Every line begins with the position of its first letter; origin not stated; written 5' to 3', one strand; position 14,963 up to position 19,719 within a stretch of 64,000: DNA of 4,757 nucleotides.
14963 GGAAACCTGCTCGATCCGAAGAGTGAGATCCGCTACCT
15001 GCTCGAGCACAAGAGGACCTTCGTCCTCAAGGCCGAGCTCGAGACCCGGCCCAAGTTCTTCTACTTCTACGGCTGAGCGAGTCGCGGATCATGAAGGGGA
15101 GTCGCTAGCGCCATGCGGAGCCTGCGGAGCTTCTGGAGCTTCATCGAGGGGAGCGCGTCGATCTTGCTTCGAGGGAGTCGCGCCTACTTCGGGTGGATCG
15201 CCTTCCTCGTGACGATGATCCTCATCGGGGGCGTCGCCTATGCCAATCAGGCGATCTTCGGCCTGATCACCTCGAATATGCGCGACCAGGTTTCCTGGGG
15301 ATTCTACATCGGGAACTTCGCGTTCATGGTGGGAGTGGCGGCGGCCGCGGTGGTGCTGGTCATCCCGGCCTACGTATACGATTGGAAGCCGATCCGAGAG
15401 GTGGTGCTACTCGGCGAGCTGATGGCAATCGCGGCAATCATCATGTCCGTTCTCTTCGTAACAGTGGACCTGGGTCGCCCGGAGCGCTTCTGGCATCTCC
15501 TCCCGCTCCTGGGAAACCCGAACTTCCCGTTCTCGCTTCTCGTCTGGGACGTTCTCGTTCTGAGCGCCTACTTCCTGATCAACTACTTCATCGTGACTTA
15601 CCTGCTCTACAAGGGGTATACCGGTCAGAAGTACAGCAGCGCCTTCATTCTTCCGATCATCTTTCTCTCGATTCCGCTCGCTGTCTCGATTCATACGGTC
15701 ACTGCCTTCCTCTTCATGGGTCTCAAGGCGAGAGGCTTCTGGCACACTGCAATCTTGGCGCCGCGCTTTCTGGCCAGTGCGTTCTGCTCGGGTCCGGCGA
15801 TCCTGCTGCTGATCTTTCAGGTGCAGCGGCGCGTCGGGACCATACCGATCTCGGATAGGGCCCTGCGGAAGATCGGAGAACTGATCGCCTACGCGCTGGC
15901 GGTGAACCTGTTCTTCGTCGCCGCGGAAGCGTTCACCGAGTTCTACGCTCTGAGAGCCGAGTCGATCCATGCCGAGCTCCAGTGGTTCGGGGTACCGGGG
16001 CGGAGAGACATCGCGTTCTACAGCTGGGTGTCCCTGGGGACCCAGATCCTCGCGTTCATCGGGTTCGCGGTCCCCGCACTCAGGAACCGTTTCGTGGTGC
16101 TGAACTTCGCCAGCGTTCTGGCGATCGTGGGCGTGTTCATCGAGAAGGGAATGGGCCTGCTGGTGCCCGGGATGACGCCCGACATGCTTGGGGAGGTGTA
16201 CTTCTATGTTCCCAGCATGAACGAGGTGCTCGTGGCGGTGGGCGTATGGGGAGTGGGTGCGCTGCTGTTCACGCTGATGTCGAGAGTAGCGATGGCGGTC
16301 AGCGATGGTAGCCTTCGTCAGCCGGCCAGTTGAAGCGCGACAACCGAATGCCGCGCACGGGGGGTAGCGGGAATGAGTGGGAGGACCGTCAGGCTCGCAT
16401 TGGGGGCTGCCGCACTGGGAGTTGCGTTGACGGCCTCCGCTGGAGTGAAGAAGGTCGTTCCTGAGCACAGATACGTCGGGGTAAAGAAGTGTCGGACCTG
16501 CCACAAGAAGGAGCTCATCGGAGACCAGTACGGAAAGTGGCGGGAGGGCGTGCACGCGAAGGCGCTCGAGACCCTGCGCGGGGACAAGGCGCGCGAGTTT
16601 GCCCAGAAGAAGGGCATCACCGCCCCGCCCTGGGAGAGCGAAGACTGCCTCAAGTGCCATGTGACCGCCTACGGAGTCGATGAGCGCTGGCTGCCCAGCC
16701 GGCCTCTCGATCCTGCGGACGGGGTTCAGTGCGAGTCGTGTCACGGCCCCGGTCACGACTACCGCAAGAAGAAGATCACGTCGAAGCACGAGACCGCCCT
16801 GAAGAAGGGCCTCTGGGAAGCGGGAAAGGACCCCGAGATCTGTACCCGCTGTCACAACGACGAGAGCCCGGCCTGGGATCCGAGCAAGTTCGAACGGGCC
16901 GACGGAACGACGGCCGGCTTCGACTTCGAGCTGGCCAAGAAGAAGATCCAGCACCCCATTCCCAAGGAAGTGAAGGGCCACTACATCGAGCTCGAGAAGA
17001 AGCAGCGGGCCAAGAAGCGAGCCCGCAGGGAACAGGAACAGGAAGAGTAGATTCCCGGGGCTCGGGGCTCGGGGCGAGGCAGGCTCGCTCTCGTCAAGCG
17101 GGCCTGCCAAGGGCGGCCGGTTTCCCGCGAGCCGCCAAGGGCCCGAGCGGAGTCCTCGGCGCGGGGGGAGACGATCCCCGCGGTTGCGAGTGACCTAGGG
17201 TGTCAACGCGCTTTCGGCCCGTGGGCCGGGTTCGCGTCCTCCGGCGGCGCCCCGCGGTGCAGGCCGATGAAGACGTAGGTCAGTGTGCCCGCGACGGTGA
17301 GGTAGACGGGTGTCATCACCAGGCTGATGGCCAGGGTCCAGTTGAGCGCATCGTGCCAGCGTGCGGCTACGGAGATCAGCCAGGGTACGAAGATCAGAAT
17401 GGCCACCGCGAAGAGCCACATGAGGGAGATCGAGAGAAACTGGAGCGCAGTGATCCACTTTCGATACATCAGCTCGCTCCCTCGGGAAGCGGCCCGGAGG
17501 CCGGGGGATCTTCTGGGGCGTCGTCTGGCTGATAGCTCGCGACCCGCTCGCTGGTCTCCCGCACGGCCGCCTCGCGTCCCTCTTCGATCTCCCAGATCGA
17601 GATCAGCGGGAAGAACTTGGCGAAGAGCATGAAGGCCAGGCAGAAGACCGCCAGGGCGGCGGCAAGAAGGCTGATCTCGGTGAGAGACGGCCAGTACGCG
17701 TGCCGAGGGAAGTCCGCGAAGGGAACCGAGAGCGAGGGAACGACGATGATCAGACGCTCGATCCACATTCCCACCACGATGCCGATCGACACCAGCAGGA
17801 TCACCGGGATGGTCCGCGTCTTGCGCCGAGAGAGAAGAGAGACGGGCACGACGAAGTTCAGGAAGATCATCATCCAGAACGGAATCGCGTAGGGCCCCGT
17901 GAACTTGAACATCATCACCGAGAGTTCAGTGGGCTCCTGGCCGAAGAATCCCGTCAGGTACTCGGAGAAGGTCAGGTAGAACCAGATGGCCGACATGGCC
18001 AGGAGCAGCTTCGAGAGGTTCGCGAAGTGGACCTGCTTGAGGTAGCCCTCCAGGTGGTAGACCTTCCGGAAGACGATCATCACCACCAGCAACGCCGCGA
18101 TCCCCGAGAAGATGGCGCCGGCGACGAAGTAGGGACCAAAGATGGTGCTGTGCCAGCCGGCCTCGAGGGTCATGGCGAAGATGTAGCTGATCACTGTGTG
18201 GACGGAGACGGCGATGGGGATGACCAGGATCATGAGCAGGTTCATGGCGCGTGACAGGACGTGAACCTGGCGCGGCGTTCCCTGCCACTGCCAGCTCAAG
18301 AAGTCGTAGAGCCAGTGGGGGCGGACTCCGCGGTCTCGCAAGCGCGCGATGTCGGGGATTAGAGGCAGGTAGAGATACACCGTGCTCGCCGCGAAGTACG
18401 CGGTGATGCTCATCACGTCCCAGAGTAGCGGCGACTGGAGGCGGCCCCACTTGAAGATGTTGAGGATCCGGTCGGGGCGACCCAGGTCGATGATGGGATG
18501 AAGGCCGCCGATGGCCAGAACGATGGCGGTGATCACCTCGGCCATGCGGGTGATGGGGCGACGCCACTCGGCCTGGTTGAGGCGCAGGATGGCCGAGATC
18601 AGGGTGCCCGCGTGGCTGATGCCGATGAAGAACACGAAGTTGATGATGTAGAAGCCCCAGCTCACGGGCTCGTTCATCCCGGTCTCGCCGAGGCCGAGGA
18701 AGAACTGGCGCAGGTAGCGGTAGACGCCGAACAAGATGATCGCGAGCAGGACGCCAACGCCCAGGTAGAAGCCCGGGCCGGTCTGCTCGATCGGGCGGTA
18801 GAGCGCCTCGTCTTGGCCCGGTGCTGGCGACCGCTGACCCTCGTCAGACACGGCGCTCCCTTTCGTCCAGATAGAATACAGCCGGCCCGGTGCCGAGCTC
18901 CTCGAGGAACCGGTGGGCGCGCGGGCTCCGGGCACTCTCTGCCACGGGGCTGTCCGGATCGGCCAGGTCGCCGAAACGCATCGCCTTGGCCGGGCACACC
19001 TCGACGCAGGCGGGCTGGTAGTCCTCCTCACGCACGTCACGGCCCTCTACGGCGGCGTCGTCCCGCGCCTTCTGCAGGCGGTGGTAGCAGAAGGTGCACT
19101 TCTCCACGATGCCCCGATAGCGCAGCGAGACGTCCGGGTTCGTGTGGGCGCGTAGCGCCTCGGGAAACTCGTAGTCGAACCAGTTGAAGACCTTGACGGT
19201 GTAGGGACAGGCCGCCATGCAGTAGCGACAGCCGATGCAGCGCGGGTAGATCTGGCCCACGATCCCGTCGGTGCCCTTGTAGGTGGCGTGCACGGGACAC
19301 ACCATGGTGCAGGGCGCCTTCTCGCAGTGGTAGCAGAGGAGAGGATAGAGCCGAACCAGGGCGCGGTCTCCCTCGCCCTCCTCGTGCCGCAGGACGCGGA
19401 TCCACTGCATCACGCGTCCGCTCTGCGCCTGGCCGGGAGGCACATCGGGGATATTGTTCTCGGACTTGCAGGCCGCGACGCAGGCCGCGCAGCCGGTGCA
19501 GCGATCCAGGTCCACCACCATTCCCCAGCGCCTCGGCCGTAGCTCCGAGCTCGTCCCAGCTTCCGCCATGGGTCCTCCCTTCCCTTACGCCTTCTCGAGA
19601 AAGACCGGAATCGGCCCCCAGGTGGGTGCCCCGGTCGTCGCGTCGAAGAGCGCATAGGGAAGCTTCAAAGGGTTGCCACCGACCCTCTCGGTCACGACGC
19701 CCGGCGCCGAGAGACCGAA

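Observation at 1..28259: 28-kb respiratory island: Ccm genes, about 60 haem c sites, three quinone-pool modules and two outer-membrane conduits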

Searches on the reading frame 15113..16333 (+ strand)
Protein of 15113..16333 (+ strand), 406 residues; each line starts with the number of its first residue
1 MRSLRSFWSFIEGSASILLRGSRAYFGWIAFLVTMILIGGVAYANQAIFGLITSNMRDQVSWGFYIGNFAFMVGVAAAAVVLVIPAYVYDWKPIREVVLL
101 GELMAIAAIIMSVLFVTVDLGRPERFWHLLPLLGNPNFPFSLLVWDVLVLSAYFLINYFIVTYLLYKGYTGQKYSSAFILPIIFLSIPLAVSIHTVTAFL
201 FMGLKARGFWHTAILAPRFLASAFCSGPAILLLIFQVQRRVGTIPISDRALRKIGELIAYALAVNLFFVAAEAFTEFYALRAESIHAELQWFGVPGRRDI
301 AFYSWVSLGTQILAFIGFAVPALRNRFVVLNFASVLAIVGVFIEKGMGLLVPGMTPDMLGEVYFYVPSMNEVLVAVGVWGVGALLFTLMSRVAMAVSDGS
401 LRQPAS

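Call 8: search_protein_families(library=pfam, proteins=[window:15113-16333:+], max_evalue=0.01)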
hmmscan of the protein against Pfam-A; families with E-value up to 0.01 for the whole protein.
window:15113-16333:+ (406 aa): 1 family
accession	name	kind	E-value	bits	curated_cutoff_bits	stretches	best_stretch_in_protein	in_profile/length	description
PF03916.19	NrfD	-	8.2e-41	141.1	25.8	1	54-345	3-301/313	Polysulphide reductase, NrfD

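Call 20: find_related_loci(query=window:15113-16333:+, collection=genome_contigs, flank=10000)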
Query window:15113-16333:+ (406 aa) in genome_contigs; peptide patterns used: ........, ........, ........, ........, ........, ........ (x = any residue, [..] = any of these).
598 stretches matched a pattern (row limit reached: there are more); 324 encode a relative of the query (tblastn E <= 1e-3); the best 80 are kept; 80 distinct loci.
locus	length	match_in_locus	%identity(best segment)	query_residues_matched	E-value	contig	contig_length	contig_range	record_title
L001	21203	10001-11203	72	2-402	0e+0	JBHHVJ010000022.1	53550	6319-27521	MAG: Myxococcota bacterium isolate S.4.sp2_bin.52 NODE_126_length_53550_cov_7.244957, whole genome shotgun sequence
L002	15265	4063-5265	70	4-402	3e-175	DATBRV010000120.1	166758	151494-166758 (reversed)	MAG TPA_asm: Myxococcota bacterium isolate SMAG_U4138 k141_1641820, whole genome shotgun sequence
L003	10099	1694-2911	66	1-404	1e-172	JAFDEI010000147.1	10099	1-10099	MAG: Deltaproteobacteria bacterium isolate Meg19_46_Bin_116 Meg19_46_Bin_116_scaffold_11816, whole genome shotgun sequen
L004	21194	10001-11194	67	5-402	6e-170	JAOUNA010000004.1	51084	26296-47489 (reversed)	MAG: Myxococcales bacterium isolate 8_1_July_SF_Bin58 8_1_July_SF_Bin58_scaffold_154_c1, whole genome shotgun sequence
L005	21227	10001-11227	57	3-403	4e-157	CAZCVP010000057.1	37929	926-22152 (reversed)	MAG TPA_asm: uncultured Enterobacterales bacterium isolate SRP077602_co7_381 genome assembly, contig: NODE_5100_length_3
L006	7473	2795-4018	68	1-406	4e-154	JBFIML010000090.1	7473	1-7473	MAG: Myxococcota bacterium isolate Mix_sand12.2021.10.G.3 k141_2270585_length_7473_cov_44.0724, whole genome shotgun seq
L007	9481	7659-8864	63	1-402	2e-153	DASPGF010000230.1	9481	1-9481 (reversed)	MAG TPA_asm: Myxococcota bacterium isolate SMAG_U16444 k141_1252186, whole genome shotgun sequence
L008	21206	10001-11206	62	1-402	4e-153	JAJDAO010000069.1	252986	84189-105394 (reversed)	MAG: Deltaproteobacteria bacterium isolate OFTM73 OFTM73_68, whole genome shotgun sequence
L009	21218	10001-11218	53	1-406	5e-147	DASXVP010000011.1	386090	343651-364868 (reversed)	MAG TPA_asm: Paludibaculum sp. isolate SMAG_U4748 k141_84506, whole genome shotgun sequence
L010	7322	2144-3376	56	4-406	4e-146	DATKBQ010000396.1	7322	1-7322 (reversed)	MAG TPA_asm: Planctomycetota bacterium isolate SMAG_U14424 k141_1206338, whole genome shotgun sequence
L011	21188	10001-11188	53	9-404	8e-144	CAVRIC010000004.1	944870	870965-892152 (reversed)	MAG: uncultured delta proteobacterium isolate MFD05674.bin.2.49 genome assembly, contig: contig_8584, whole genome shotg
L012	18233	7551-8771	54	2-404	4e-143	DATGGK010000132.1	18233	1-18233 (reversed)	MAG TPA_asm: Planctomycetota bacterium isolate SMAG_U9752 k141_1859313, whole genome shotgun sequence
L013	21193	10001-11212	52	3-406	9e-143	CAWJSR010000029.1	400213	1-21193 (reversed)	MAG: uncultured delta proteobacterium isolate MFD00905.bin.2.49 genome assembly, contig: contig_5361, whole genome shotg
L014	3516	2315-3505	53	10-406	1e-147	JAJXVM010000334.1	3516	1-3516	MAG: Myxococcales bacterium isolate BP5.bin31 NODE_58403_length_3516_cov_1.805842, whole genome shotgun sequence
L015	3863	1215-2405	53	9-405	6e-146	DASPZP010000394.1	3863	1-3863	MAG TPA_asm: Anaeromyxobacteraceae bacterium isolate SMAG_U11622 k141_565567, whole genome shotgun sequence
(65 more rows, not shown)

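Call 31: search_protein_families(library=ncbifam, proteins=[window:15113-16333:+], max_evalue=0.001)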
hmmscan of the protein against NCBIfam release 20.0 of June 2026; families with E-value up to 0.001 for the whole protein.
window:15113-16333:+ (406 aa): 3 families
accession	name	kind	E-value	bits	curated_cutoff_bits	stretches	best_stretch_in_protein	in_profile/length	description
NF045798.1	DsrP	equivalog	1.4e-108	363.4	350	1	18-397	5-344/346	sulfate reduction electron transfer complex DsrMKJOP subunit DsrP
NF041784.1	mnquin_red_QrcD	equivalog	2e-07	30.7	570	1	219-391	223-396/408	menaquinone reductase integral membrane subunit QrcD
NF011568.0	PRK14992.1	equivalog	0.0001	21.8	314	1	59-292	16-238/341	tetrathionate reductase subunit TtrC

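Call 86: search_solved_structures(query=window:15113-16333:+, max_evalue=0.001)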
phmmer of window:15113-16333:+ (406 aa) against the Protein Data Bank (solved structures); distinct sequences matched with E-value up to 0.001: 4.
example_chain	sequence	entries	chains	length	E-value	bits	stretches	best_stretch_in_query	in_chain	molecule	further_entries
6f0k_C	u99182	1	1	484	6.1e-13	52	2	174-396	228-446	Polysulphide reductase NrfD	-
6lod_C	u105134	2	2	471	1.3e-07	34.5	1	177-400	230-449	Polysulphide reductase NrfD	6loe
6btm_C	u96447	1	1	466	1.8e-07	34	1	179-398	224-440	Alternative Complex III subunit C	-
8k9e_C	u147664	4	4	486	0.0007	22.2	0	29-158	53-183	Polysulphide reductase NrfD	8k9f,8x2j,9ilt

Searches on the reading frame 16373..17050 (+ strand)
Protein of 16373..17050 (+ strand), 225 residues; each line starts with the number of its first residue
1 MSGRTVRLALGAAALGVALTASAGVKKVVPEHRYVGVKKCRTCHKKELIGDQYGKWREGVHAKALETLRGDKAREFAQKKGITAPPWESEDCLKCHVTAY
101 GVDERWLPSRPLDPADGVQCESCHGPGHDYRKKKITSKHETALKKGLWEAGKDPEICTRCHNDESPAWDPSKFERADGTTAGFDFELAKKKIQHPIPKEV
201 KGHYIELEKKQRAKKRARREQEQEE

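Call 8: search_protein_families(library=pfam, proteins=[window:16373-17050:+], max_evalue=0.01)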
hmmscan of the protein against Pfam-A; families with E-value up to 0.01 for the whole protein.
window:16373-17050:+ (225 aa): 6 families
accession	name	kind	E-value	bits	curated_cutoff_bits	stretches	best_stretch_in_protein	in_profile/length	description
PF13435.11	Cytochrome_C554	-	6.4e-20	72.3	20.8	1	39-125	1-84/84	Cytochrome c554 and c-prime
PF22113.1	Mtrc-MtrF_II-IV_dom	-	4.8e-09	36.4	30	1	31-166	22-168/176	Outer membrane cytochrome MtrC/MtrF-like, domains II/IV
PF14522.11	Cytochrome_C7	-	1.8e-07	31.3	24.8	2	117-166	13-53/67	Cytochrome c7 and related cytochrome c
PF09699.15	Paired_CXXCH_1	-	1.4e-06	28.4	20.6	1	115-164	4-39/41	Doubled CXXCH motif (Paired_CXXCH_1)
PF02085.21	Cytochrom_CIII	-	3.1e-05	24.7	22.9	1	26-124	19-101/101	Class III cytochrome C family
PF14537.11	Cytochrom_c3_2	-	0.0019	19.1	25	0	91-163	8-66/79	Cytochrome c3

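Call 25: find_encoding_contigs(protein=window:16373-17050:+, flank=10000, max_places=6)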
Protein window:16373-17050:+ (225 aa): no gene with exactly this product is on record in the collection.

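Call 32: search_protein_families(library=ncbifam, proteins=[window:16373-17050:+], max_evalue=0.001)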
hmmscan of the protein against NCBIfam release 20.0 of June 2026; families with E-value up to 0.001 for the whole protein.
window:16373-17050:+ (225 aa): 7 families
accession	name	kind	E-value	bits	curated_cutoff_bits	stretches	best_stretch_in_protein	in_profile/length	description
NF041198.1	UshA_like_PCGU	equivalog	2.1e-18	66.2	275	1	28-164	399-511/519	UshA-like (seleno)protein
NF043010.1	Cyt554_Nsmonas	equivalog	4.4e-18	65.5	400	1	26-172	20-173/238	cytochrome c-550 CycA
TIGR03508.1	decahem_SO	subfamily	8e-09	35.3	192.2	1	114-177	31-94/258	DmsE family decaheme c-type cytochrome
NF041028.1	decahem_GSU2203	exception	7.7e-07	28.6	325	1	90-173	37-121/317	GSU2203 family decaheme c-type cytochrome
TIGR03153.1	cytochr_NrfH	equivalog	2.5e-06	27.6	134.2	0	76-136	15-70/138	cytochrome c nitrite reductase small subunit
TIGR03507.1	decahem_SO1788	subfamily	1.6e-05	23.6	209.3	1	33-192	177-333/672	OmcA/MtrC family decaheme c-type cytochrome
TIGR01905.1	paired_CXXCH_1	subfamily_domain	1.8e-05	24.5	25.2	0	114-164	3-39/41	doubled CXXCH domain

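Call 87: search_solved_structures(query=window:16373-17050:+, max_evalue=0.001)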
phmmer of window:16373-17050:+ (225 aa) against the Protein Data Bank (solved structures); distinct sequences matched with E-value up to 0.001: 3.
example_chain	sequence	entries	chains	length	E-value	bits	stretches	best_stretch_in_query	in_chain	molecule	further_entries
1bvb_A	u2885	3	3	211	6.1e-15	58.5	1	34-174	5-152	CYTOCHROME C-554 | CYTOCHROME C554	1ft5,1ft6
6i5b_A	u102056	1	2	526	7.5e-07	32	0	85-134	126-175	Uncharacterized protein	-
6r2q_A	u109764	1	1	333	1.3e-06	31.2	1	86-182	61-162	Cystathionine beta-synthase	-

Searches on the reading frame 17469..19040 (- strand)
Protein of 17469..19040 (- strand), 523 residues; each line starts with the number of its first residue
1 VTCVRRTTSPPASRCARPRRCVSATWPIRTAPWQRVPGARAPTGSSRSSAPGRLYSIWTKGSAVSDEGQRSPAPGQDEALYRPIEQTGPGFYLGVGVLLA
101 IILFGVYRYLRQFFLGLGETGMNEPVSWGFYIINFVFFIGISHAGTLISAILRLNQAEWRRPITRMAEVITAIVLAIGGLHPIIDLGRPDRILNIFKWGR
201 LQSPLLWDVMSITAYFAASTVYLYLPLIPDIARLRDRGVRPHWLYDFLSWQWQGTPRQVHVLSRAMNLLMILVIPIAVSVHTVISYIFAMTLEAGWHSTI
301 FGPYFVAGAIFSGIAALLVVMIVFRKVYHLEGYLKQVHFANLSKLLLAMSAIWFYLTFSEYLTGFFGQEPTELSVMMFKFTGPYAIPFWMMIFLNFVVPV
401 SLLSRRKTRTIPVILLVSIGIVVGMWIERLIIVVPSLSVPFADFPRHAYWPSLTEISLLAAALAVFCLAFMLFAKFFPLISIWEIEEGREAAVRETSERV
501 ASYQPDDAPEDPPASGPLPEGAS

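Call 9: search_protein_families(library=pfam, proteins=[window:17469-19040:-], max_evalue=0.01)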
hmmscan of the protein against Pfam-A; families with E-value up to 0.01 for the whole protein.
window:17469-19040:- (523 aa): 1 family
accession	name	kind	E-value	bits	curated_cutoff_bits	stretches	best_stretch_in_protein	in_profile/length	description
PF03916.19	NrfD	-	5.7e-34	118.6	25.8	1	119-437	2-309/313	Polysulphide reductase, NrfD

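Call 32: search_protein_families(library=ncbifam, proteins=[window:17469-19040:-], max_evalue=0.001)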
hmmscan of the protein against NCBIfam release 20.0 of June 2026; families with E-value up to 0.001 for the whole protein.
window:17469-19040:- (523 aa): 2 families
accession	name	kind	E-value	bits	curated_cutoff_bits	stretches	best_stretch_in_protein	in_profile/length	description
NF045798.1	DsrP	equivalog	1.2e-32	113.7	350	2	87-225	8-142/346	sulfate reduction electron transfer complex DsrMKJOP subunit DsrP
NF041784.1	mnquin_red_QrcD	equivalog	2.2e-11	43.7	570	1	91-231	18-157/408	menaquinone reductase integral membrane subunit QrcD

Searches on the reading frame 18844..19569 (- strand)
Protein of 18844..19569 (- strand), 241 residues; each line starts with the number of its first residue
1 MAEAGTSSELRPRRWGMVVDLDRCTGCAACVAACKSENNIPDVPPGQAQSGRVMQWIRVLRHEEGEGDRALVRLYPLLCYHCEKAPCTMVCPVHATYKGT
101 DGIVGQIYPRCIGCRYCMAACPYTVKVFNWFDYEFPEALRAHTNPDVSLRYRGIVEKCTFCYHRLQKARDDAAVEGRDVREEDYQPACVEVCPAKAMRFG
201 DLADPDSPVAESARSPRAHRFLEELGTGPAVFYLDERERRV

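Call 9: search_protein_families(library=pfam, proteins=[window:18844-19569:-], max_evalue=0.01)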
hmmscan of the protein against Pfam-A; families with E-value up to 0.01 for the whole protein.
window:18844-19569:- (241 aa): 15 families
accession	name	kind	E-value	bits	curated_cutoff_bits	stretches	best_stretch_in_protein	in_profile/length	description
PF12838.12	Fer4_7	-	1.2e-14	55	27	3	110-196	1-52/52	4Fe-4S dicluster domain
PF13247.11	Fer4_11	-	6.9e-14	52.3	26.2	2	74-130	5-63/100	4Fe-4S dicluster domain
PF13187.11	Fer4_9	-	2.1e-13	50.5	27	2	110-197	1-52/52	4Fe-4S dicluster domain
PF13237.11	Fer4_10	-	1.6e-11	44.4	25.5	3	76-122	6-53/53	4Fe-4S dicluster domain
PF13183.11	Fer4_8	-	1.6e-10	41.8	27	2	21-94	2-67/68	4Fe-4S dicluster domain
PF12797.12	Fer4_2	-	4.2e-09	36.2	24.5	2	15-35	1-21/22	4Fe-4S binding domain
PF00037.32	Fer4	-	6e-08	32.6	21.1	2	18-34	2-18/24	4Fe-4S binding domain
PF25160.1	LdpA_Fe-S-bd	-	8.3e-08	32.3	27.6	1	82-124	5-41/49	LdpA Fe-S cluster-binding domain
PF12837.12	Fer4_6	-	3e-07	30.5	25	2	18-35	3-20/24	4Fe-4S binding domain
PF12798.12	Fer4_3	-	2.9e-05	25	27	0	24-36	1-13/15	4Fe-4S binding domain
PF13534.11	Fer4_17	-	4e-05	24.5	22.2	0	110-130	1-20/61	4Fe-4S dicluster domain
PF14697.11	Fer4_21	-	4.1e-05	24.1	35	1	79-123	8-53/59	4Fe-4S dicluster domain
PF13484.11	Fer4_16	-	4.4e-05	24.6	30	0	23-35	1-13/66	4Fe-4S double cluster binding domain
PF14691.11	Fer4_20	-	0.00022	21.4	25.8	0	79-96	24-41/113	Dihydroprymidine dehydrogenase domain II, 4Fe-4S cluster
PF13459.11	Fer4_15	-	0.00093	20.3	22.4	1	18-35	2-19/66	4Fe-4S single cluster domain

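Call 32: search_protein_families(library=ncbifam, proteins=[window:18844-19569:-], max_evalue=0.001)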
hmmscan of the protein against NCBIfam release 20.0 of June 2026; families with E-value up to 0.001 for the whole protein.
window:18844-19569:- (241 aa): 33 families (the best 25 are shown)
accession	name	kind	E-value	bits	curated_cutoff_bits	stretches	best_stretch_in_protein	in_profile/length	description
NF041782.1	mnquin_red_QrcC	equivalog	6.4e-84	281.3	400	1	15-238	1-229/239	menaquinone reductase iron-sulfur cluster-binding subunit QrcC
NF045797.1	DsrO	equivalog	1.9e-58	197.7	200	1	8-234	37-234/235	sulfate reduction electron transfer complex DsrMKJOP subunit DsrO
NF041715.1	arsenate_red_ArrB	equivalog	3.8e-39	134.6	450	2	14-129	2-107/233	arsenate respiratory reductase iron-sulfur subunit ArrB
TIGR03149.1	cyt_nit_nrfC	equivalog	3.4e-36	124.7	377.6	2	8-129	32-145/225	cytochrome c nitrite reductase Fe-S protein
NF011569.0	PRK14993.1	equivalog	1.5e-34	119.5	416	2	13-129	42-150/244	tetrathionate reductase subunit TtrB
TIGR02951.1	DMSO_dmsB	equivalog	2.4e-24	86.2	214.1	1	15-128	2-114/161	DMSO/selenate family reductase complex B subunit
NF008134.0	PRK10882.1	equivalog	3.6e-24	85.4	263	1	8-203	32-209/329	hydrogenase 2 operon protein HybA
NF038355.1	FDH3_beta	equivalog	5e-24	85.3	240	1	17-202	5-164/180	formate dehydrogenase FDH3 subunit beta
NF045715.1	sulf_resp_HmcB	equivalog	6.4e-19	68.2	420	1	11-201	33-197/307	sulfate respiration complex iron-sulfur protein HmcB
TIGR03478.1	DMSO_red_II_bet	subfamily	2.5e-17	62.8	480.7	2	74-129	126-182/321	DMSO reductase family type II enzyme, iron-sulfur subunit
TIGR01582.1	FDH-beta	equivalog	3.8e-15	55.7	334.7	1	14-129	21-144/283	formate dehydrogenase subunit beta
NF042979.1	EthbenzDh_ebdB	equivalog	2.6e-14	52.9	740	1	74-235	148-276/354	ethylbenzene dehydrogenase subunit beta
NF009408.0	PRK12769.1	equivalog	4.1e-13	48.3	1003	1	18-198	6-143/659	formate-dependent uric acid utilization protein AegA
NF007658.0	PRK10330.1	equivalog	2e-12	47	260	1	78-197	57-152/181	electron transport protein HydN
TIGR01660.1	narH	equivalog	7.5e-12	44.4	524.05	1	65-130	169-235/492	nitrate reductase subunit beta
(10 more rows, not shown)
